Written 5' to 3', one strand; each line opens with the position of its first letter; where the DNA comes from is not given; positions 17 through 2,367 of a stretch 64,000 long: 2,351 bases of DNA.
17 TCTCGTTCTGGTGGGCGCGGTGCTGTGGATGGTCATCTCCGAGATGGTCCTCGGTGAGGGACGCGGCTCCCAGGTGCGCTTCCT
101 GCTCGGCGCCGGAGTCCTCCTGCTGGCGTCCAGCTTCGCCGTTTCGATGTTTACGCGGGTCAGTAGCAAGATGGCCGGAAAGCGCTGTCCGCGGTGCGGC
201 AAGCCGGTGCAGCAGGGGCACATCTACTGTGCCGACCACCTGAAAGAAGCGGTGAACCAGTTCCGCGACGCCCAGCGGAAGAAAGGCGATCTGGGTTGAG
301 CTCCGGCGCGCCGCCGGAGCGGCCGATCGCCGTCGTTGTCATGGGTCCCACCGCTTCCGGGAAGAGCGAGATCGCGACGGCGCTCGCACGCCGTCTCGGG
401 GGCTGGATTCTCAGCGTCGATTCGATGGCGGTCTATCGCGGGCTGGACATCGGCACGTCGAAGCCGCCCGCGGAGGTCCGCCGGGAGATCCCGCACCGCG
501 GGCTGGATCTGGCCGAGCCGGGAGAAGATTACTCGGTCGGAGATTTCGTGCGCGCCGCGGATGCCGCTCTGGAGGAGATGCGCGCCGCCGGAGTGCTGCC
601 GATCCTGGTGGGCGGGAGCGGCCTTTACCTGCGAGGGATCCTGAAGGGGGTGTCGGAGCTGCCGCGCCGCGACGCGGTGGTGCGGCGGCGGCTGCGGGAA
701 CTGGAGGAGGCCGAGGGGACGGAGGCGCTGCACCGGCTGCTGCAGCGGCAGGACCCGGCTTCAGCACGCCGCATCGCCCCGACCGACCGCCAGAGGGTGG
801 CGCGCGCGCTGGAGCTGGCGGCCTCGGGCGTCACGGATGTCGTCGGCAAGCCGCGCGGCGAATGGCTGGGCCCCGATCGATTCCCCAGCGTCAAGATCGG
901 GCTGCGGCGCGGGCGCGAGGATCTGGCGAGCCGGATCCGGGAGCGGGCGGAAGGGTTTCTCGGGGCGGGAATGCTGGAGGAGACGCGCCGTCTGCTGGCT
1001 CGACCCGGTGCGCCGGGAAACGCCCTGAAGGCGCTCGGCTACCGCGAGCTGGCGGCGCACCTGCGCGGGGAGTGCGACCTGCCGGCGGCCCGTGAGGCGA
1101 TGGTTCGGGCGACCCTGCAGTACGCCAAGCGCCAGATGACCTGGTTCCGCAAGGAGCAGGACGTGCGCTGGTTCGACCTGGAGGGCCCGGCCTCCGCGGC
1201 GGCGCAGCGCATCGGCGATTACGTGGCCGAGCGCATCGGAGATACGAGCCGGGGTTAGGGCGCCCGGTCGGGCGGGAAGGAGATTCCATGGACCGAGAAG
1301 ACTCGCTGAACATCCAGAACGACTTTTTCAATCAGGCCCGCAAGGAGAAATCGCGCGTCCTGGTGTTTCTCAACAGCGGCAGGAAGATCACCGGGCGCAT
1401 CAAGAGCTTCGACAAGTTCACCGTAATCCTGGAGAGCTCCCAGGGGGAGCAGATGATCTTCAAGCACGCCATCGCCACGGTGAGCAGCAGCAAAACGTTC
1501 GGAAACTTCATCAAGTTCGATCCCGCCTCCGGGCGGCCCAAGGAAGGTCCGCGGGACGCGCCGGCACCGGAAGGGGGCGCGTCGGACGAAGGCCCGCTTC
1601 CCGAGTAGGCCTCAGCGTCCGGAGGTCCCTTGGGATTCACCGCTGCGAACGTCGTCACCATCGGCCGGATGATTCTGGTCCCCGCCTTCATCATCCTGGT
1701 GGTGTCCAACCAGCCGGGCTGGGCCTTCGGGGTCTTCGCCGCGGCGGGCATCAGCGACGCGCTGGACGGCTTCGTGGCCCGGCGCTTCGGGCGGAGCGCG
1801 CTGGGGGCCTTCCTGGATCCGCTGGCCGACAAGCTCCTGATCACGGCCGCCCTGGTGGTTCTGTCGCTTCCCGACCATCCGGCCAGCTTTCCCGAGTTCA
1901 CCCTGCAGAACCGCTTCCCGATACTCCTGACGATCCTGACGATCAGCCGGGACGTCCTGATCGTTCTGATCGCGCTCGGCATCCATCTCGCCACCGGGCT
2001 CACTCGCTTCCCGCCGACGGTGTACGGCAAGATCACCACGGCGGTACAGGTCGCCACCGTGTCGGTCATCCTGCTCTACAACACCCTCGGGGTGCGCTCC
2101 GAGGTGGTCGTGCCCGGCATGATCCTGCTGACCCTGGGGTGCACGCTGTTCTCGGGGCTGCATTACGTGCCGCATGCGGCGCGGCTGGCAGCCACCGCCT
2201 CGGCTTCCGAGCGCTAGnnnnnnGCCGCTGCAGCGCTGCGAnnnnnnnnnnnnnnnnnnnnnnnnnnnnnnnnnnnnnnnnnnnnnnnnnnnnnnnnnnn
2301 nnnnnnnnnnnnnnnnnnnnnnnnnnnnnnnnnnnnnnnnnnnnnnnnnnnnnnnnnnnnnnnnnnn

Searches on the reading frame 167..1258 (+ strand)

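Call 13: search_protein_families(library=pfam, proteins=[window:167-1258:+], max_evalue=0.001)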
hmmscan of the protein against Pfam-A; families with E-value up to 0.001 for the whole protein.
window:167-1258:+ (363 aa): 3 families
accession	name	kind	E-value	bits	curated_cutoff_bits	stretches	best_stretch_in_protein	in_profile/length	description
PF01715.23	IPPT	-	1.3e-70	238.3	23.6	1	89-330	2-243/243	IPP transferase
PF13238.12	AAA_18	-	7.1e-06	26.9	29.4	0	56-100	1-44/128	AAA domain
PF01745.22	IPT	-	0.00075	19.4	20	0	57-101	5-49/233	Isopentenyl transferase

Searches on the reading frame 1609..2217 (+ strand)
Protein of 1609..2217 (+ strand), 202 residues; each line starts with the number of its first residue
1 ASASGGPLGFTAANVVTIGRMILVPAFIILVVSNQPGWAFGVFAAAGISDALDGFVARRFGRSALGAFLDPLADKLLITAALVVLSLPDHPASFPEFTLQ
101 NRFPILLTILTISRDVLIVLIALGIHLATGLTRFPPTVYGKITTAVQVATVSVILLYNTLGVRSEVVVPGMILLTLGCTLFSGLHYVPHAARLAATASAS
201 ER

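Call 13: search_protein_families(library=pfam, proteins=[window:1609-2217:+], max_evalue=0.001)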
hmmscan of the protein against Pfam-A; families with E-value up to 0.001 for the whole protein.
window:1609-2217:+ (202 aa): 1 family
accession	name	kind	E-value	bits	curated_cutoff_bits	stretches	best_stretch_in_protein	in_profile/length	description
PF01066.26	CDP-OH_P_transf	-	5.5e-28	98.7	22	1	10-167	1-138/152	CDP-alcohol phosphatidyltransferase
